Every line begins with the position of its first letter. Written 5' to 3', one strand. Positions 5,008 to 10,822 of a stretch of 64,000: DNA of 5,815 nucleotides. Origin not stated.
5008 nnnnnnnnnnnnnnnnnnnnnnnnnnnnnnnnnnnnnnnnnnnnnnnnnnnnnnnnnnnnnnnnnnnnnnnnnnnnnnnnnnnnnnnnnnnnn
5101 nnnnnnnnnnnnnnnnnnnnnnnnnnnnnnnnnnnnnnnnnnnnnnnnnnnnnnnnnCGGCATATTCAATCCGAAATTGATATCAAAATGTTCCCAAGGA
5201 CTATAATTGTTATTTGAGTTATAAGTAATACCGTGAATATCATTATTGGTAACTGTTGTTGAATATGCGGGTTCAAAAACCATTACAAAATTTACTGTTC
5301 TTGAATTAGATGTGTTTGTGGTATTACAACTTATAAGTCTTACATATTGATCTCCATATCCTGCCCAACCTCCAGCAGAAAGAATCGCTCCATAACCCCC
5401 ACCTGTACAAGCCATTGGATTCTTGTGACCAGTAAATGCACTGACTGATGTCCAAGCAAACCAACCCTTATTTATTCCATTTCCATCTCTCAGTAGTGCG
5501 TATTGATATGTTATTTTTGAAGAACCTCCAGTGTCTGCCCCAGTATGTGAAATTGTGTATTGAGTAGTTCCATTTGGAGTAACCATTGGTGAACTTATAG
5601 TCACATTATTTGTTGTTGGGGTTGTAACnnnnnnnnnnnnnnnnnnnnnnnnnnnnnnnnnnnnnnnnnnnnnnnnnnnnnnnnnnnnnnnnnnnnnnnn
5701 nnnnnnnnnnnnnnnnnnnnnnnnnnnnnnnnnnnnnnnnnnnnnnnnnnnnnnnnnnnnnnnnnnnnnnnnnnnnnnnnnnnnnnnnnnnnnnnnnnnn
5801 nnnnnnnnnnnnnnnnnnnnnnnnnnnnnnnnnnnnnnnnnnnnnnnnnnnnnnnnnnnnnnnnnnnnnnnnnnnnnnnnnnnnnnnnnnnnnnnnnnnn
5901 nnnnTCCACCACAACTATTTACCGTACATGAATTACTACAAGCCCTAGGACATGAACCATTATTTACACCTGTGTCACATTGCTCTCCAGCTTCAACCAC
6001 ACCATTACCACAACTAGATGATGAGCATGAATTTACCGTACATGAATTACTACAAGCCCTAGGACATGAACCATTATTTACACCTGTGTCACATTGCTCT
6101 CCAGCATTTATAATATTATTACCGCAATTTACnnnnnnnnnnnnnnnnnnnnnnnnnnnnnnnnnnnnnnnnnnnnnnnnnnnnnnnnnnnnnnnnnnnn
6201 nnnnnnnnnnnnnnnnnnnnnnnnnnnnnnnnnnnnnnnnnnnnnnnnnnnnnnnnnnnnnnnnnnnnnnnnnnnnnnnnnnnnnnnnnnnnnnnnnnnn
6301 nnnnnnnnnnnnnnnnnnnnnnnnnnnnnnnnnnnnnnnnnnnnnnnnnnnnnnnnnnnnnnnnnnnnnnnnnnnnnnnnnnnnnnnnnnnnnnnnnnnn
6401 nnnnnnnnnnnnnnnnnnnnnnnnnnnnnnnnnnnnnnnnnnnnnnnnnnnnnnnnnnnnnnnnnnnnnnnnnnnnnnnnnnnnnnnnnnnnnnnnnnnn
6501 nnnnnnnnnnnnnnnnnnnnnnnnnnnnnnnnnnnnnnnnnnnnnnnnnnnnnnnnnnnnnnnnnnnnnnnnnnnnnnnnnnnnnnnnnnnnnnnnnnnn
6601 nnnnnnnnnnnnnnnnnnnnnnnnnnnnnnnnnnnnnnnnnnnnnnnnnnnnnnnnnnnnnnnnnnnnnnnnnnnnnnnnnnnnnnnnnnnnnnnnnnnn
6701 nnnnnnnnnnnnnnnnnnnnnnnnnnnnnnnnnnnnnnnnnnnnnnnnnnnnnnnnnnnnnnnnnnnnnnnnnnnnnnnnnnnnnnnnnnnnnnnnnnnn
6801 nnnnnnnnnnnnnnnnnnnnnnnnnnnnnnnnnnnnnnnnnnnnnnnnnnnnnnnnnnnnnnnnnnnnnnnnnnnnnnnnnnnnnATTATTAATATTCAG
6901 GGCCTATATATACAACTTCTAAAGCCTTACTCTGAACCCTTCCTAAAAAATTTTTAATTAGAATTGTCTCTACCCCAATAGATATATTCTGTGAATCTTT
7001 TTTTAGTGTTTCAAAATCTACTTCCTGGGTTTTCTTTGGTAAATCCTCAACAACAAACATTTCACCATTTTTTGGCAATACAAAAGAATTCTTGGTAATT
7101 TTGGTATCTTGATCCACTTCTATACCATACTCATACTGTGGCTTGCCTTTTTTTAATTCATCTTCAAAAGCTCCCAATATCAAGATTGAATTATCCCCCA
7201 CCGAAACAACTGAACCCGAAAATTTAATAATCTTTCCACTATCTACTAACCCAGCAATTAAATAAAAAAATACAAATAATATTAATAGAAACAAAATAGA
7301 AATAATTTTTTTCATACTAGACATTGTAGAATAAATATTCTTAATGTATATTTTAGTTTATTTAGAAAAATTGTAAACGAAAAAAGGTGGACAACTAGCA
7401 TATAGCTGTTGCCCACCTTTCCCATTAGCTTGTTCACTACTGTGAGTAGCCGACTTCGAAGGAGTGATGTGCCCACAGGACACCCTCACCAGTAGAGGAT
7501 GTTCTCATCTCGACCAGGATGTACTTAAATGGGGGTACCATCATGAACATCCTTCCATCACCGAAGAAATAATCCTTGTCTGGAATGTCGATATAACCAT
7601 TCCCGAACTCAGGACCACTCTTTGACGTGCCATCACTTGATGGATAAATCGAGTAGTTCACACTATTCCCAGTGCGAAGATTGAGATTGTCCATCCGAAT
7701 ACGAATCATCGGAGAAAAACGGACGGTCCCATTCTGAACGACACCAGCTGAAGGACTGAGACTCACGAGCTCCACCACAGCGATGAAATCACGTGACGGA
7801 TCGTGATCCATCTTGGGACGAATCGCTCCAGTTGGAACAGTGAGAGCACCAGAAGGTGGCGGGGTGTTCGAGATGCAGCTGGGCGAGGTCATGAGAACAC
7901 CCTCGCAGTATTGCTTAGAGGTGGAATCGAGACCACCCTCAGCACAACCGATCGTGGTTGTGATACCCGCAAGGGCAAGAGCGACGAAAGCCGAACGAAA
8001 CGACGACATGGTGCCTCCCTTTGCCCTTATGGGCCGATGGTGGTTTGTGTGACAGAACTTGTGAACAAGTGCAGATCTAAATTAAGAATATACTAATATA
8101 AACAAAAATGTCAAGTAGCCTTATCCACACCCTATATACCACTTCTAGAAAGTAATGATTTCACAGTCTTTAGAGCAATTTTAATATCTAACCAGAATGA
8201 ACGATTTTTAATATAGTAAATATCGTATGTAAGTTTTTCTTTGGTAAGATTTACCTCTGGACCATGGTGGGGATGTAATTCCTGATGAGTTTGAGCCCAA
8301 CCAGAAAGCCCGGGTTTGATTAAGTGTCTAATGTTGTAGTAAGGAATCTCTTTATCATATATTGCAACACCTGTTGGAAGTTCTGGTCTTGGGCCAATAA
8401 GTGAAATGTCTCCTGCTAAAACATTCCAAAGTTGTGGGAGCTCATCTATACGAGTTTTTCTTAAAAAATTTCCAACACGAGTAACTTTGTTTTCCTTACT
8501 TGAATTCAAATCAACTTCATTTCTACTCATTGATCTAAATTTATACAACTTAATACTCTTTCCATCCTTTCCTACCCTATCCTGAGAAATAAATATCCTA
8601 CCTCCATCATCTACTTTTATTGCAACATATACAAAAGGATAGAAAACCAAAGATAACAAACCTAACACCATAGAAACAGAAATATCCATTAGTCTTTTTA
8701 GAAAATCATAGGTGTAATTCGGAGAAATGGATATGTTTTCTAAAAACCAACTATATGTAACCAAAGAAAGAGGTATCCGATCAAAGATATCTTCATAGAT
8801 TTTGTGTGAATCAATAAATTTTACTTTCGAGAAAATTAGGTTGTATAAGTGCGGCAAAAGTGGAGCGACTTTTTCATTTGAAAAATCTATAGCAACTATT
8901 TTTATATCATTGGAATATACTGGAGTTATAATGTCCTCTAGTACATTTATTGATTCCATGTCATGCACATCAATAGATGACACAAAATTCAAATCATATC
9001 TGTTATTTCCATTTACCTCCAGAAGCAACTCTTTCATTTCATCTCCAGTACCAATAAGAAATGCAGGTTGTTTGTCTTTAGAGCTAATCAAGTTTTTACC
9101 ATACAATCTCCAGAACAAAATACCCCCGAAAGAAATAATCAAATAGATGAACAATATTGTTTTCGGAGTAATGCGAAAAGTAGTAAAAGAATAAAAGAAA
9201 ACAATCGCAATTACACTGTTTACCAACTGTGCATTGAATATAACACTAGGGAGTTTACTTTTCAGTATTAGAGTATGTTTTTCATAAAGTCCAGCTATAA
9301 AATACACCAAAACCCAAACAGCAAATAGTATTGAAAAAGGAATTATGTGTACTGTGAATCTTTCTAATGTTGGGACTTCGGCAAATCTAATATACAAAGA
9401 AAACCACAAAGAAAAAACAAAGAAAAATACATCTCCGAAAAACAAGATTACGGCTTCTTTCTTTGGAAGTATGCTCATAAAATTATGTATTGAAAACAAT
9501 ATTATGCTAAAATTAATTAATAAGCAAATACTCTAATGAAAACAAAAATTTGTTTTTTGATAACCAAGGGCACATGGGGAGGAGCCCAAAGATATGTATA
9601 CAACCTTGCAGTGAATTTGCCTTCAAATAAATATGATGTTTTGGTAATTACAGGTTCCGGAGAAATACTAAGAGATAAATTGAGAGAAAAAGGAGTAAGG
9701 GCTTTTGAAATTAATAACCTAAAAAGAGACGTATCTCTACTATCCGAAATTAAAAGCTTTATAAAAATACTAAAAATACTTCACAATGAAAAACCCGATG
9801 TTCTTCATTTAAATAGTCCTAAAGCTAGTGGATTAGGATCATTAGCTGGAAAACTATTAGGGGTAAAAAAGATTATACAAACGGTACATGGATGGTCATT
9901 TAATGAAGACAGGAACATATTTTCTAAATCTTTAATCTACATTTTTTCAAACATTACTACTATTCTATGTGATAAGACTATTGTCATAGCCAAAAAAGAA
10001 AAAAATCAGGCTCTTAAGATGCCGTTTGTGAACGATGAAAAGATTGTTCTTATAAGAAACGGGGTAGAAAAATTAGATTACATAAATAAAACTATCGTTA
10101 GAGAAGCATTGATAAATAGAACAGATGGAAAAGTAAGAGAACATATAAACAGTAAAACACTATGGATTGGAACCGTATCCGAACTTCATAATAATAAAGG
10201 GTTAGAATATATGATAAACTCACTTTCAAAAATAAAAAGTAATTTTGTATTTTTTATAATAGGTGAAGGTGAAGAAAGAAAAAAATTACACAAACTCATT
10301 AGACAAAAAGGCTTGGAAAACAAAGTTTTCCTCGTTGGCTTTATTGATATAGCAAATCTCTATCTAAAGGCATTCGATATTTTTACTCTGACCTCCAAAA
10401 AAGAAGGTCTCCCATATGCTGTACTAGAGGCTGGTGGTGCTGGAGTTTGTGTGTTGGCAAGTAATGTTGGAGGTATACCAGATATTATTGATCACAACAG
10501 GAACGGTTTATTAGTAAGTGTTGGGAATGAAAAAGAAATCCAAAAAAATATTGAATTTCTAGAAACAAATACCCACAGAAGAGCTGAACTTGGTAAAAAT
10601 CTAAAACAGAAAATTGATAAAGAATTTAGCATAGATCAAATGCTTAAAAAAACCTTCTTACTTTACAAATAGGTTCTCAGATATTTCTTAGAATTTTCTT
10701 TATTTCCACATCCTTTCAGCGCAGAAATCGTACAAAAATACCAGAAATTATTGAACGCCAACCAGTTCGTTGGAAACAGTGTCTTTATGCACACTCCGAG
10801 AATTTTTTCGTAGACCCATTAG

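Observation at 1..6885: Two tandem giant Cys-rich-repeat surface protein genes sharing an identical ~725-nt 3' end plus internal perfect repeats: a recombination/variation substrate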

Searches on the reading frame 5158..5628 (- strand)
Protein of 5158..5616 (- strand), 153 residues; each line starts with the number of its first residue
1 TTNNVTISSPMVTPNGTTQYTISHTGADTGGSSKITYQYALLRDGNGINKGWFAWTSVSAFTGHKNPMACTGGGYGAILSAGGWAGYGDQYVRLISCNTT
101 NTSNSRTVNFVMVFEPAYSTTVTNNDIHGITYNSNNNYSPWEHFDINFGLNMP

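Call 42: search_protein_families(library=pfam, proteins=[window:5158-5616:-], max_evalue=10)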
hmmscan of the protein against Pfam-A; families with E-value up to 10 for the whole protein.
seq(153 aa): 1 family
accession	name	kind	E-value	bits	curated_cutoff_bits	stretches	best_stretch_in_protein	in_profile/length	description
PF01390.26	SEA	-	0.0048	17.4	26.4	1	88-146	47-105/106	SEA domain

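Call 59: predict_structure(alignment_id=A3)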
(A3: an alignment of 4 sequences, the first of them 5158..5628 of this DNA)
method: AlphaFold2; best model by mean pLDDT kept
length: 157 residues; sequences in the alignment: 4
mean_pLDDT: 65.0   pTM: 0.67
mean pLDDT of the five models: 65.0, 63.5, 61.2, 50.8, 47.4
residues with pLDDT >= 90: 0; 70-90: 65; 50-70: 56; < 50: 36
segments of 3 or more residues with pLDDT < 50: 63-71, 77-80, 83-93, 123-125, 149-157
pLDDT, mean of each block of 10 residues (from residue 1): 69 70 79 79 70 66 49 51 43 62 83 74 54 76 64 45
secondary structure, 60 per line:
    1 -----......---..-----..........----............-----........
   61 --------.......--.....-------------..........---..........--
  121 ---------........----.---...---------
elements in order: E6-11 E22-31 E39-47 E53-60 E69-75 E78-82 E96-105 E109-118 E130-137 E146-148

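Call 63: fold_search(model_id=the predicted structure, library=pdb)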
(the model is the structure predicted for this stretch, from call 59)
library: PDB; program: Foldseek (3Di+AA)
matches with E <= 10: 1568; with E <= 0.001: 0
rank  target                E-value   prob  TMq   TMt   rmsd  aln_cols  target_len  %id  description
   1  5mje_B                4.1e-03  0.99  0.43  0.50   5.2       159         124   12  Crystal structure of the HigB2 toxin in complex with Nb8 (released 2017-04-05)
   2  7fe5_A                4.3e-03  0.89  0.37  0.32  14.1       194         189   13  AvmM Catalyzes Macrocyclization in Alchivemycin A Biosynthesis (released 2021-09-01)
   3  6r4n_F                6.4e-03  0.97  0.37  0.39   7.1       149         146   13  Crystal structure of S. cerevisia Niemann-Pick type C protein NPC2 with ergosterol bound (released 2019-09-25)
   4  7wn1_C                6.8e-03  0.96  0.38  0.44   6.4       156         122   11  Structure of PfNT1(Y190A) in complex with nanobody 48 and inosine (released 2023-02-01)
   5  8qpr_E                6.8e-03  0.96  0.37  0.43   5.9       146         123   11  SARS-CoV-2 S protein bound to human neutralising antibody UZGENT_G5 (released 2024-01-31)
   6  4hg4_V                1.1e-02  0.90  0.33  0.41   7.5       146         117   10  Crystal structure of Fab 2G1 in complex with a H2N2 influenza virus hemagglutinin (released 2013-02-13)
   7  9hpa_D                1.1e-02  0.89  0.36  0.43   7.3       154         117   10  Structure of A16/G9 (vaccinia virus) in complex with VHH D07 and VHH E12 (released 2025-09-03)
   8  9gst_H                1.2e-02  0.96  0.36  0.43   5.8       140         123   10  LN02-ML85 Fab in complex with crosslinked DS-SOSIP HIV-1 Env trimer (released 2025-09-24)
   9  4ei0_B                1.3e-02  0.93  0.38  0.22  11.0       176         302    9  Crystal structure of a DUF4466 family protein (PARMER_03218) from Parabacteroides merdae ATCC 43184 at 2.00 A resoluti (released 2012-05-30)
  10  6hd8_A                1.3e-02  0.92  0.38  0.17   6.0       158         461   11  Crystal structure of the potassium channel MtTMEM175 in complex with a Nanobody-MBP fusion protein (released 2019-08-28)
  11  9ml3_H                1.3e-02  0.85  0.35  0.40   6.6       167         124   10  B25M05 Fab bound to HPV16 L1 pentamer (released 2025-08-20)
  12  1edy_A                1.3e-02  0.95  0.40  0.45   8.4       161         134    8  CRYSTAL STRUCTURE OF RAT ALPHA 1-MACROGLOBULIN RECEPTOR BINDING DOMAIN (released 2000-12-01)
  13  5hdw                  1.3e-02  0.80  0.34  0.38   9.5       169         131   11  ApaG Domain of FBxo3 (released 2016-04-06)
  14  1xq4_B                1.4e-02  0.89  0.34  0.41   6.9       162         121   10  Crystal Structure of the Putative ApaA Protein from Bordetella pertussis, Northeast Structural Genomics Target BeR40 (released 2004-11-09)
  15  6mph_Q                1.5e-02  0.97  0.42  0.49   5.4       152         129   12  Cryo-EM structure at 3.8 A resolution of HIV-1 fusion peptide-directed antibody, DF1W-a.01, elicited by vaccination of (released 2019-07-24)
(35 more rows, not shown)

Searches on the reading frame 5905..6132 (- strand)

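Call 42: search_protein_families(library=pfam, proteins=[window:5905-6132:-], max_evalue=10)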
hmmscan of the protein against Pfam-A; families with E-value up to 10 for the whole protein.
seq(76 aa): 3 families
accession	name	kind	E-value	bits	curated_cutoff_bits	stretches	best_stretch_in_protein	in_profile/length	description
PF13948.11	DUF4215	-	0.0026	18.4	27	2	2-31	20-46/47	Domain of unknown function (DUF4215)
PF00200.28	Disintegrin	-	1.4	10.2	35.1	2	10-42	2-39/75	Disintegrin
PF02363.24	C_tripleX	-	4.6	8.1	22.9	1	60-74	2-15/17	Cysteine rich repeat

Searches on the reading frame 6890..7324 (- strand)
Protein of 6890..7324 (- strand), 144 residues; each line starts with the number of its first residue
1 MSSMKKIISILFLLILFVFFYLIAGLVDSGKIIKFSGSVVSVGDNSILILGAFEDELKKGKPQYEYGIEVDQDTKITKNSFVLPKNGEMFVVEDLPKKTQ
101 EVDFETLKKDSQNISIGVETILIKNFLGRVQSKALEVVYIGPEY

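Call 11: search_protein_families(library=pfam, proteins=[window:6890-7324:-], max_evalue=0.01)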
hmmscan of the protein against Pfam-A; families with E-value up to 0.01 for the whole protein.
window:6890-7324:- (144 aa): 0 families

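Call 12: search_protein_families(library=ncbifam, proteins=[window:6890-7324:-], max_evalue=0.01)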
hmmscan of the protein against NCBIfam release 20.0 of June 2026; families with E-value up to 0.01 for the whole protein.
window:6890-7324:- (144 aa): 0 families

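Call 20: find_encoding_contigs(protein=window:6890-7324:-, flank=10000, max_places=10)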
Protein window:6890-7324:- (144 aa): 23 contigs read that carry it; 10 places shown.
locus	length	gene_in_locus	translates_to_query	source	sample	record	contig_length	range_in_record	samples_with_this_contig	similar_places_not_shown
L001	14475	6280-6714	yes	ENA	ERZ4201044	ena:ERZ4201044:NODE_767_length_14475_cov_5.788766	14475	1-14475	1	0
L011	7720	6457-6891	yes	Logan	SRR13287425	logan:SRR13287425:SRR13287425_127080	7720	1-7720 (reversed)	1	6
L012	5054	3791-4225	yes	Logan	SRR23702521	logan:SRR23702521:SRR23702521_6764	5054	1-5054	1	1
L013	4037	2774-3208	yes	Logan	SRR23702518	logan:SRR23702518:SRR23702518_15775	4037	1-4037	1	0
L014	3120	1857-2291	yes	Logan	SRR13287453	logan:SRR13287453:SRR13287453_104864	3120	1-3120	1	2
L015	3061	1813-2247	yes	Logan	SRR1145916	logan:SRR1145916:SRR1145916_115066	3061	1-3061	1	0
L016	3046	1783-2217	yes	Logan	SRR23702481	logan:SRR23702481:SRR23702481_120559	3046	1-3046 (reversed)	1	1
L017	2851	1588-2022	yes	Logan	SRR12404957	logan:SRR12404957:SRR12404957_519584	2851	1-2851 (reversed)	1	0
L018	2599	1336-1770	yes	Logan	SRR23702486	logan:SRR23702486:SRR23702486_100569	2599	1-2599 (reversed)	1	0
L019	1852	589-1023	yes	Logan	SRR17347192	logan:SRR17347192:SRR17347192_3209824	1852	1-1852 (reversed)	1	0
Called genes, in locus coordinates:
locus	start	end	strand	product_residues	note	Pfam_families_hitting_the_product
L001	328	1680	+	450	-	PF00092:VWA, PF13519:VWA_2, PF13768:VWA_3 (weak)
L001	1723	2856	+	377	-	PF01098:FTSW_RODA_SPOVE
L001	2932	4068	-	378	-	PF13477:Glyco_trans_4_2, PF13439:Glyco_transf_4, PF13579:Glyco_trans_4_4, PF00534:Glycos_transf_1, PF13692:Glyco_trans_1_4, PF13524:Glyco_trans_1_2 (weak)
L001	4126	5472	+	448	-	PF02397:Bac_transf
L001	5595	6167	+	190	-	-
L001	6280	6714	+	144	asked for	-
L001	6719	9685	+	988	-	PF18998:Flg_new_2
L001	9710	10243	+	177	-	-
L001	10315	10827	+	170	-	-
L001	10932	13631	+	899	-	PF18998:Flg_new_2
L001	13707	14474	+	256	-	?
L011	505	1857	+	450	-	PF00092:VWA, PF13519:VWA_2, PF13768:VWA_3 (weak)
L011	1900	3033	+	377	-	PF01098:FTSW_RODA_SPOVE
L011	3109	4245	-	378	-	PF13477:Glyco_trans_4_2, PF13439:Glyco_transf_4, PF13579:Glyco_trans_4_4, PF00534:Glycos_transf_1, PF13692:Glyco_trans_1_4, PF13524:Glyco_trans_1_2 (weak)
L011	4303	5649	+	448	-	PF02397:Bac_transf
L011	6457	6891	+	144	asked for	-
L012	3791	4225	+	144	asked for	-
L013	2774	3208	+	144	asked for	-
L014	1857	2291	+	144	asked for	-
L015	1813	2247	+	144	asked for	-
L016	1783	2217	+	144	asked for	-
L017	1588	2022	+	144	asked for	-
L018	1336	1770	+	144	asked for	-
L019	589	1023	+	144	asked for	-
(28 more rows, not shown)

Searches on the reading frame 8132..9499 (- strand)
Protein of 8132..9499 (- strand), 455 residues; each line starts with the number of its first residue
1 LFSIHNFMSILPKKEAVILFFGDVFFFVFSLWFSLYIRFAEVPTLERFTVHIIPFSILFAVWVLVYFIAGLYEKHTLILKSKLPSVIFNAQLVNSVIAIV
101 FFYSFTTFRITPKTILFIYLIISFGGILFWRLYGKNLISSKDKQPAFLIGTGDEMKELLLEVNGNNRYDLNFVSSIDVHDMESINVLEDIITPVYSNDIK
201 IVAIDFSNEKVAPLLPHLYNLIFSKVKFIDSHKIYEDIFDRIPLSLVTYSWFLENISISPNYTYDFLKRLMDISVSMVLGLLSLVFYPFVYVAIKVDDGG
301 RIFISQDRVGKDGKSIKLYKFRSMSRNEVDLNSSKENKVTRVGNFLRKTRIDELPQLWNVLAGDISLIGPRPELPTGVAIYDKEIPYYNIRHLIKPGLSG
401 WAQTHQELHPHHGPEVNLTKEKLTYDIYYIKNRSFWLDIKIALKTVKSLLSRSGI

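Call 11: search_protein_families(library=pfam, proteins=[window:8132-9499:-], max_evalue=0.01)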
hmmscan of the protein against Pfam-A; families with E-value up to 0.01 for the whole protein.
window:8132-9499:- (455 aa): 1 family
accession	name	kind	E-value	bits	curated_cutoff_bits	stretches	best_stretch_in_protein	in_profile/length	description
PF02397.22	Bac_transf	-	5.8e-57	192.6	27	1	268-450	1-178/179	Bacterial sugar transferase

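Call 12: search_protein_families(library=ncbifam, proteins=[window:8132-9499:-], max_evalue=0.01)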
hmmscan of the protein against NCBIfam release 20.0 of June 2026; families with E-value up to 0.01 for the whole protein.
window:8132-9499:- (455 aa): 10 families
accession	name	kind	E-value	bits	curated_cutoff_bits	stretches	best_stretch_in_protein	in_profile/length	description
TIGR03025.1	EPS_sugtrans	subfamily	3.8e-90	303.3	295.55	1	22-454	2-443/445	exopolysaccharide biosynthesis polyprenyl glycosylphosphotransferase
TIGR03013.1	EpsB_2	subfamily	2.1e-78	264.4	393.35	1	22-453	2-440/443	TIGR03013 family XrtA/PEP-CTERM system glycosyltransferase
TIGR03023.1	WcaJ_sugtrans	equivalog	2e-71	241.7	410.75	1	22-450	2-447/453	undecaprenyl-phosphate glucose phosphotransferase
TIGR03022.1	WbaP_sugtrans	subfamily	3.4e-54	184.8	403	2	338-454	348-454/456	undecaprenyl-phosphate galactose phosphotransferase WbaP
NF007518.0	PRK10124.1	equivalog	2e-39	135.6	684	1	266-446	272-454/464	undecaprenyl-phosphate glucose phosphotransferase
NF050817.1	PolSacchBiosHfsE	equivalog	4.3e-39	134.5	750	1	265-451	269-461/467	polysaccharide biosynthesis protein HfsE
NF052601.1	undeca_RfbP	equivalog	2.7e-30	105.4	330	2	334-450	130-236/244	undecaprenyl-phosphate galactose phosphotransferase family protein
NF041877.1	EPS_EpsZ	equivalog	1.4e-28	99.8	800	1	252-454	250-457/459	exopolysaccharide biosynthesis polyisoprenyl-phosphate hexose-1-phosphate transferase EpsZ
NF011751.0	PRK15204.1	equivalog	1.5e-26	93.1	907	1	15-454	13-474/476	undecaprenyl-phosphate galactose phosphotransferase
NF045514.1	glycotran_HepC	equivalog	1.9e-19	69.8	140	1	261-372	110-211/220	heterocyst development glycosyltransferase HepC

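Call 15: find_encoding_contigs(protein=window:8132-9499:-, flank=10000, max_places=10)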
Protein window:8132-9499:- (455 aa): no gene with exactly this product is on record in the collection.

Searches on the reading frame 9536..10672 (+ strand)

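Call 40: search_protein_families(library=pfam, proteins=[window:9536-10672:+], max_evalue=0.0001)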
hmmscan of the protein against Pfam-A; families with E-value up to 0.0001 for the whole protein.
window:9536-10672:+ (378 aa): 6 families
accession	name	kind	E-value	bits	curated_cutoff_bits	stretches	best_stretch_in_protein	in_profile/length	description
PF00534.26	Glycos_transf_1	-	4.6e-34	117.9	26.4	1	201-358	8-171/172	Glycosyl transferases group 1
PF13692.12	Glyco_trans_1_4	-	1.4e-29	103.6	27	1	211-342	4-139/142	Glycosyl transferases group 1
PF13439.12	Glyco_transf_4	-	1.1e-21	78.1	28.5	1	14-178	1-167/170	Glycosyltransferase Family 4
PF13477.12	Glyco_trans_4_2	-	6.4e-14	52.7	23.4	1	4-146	1-138/139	Glycosyl transferase 4-like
PF13579.12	Glyco_trans_4_4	-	4.9e-12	46.9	29.7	1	15-176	1-158/158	Glycosyl transferase 4-like domain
PF13524.12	Glyco_trans_1_2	-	2.1e-06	28.2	25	1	288-371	59-140/144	Glycosyl transferase-like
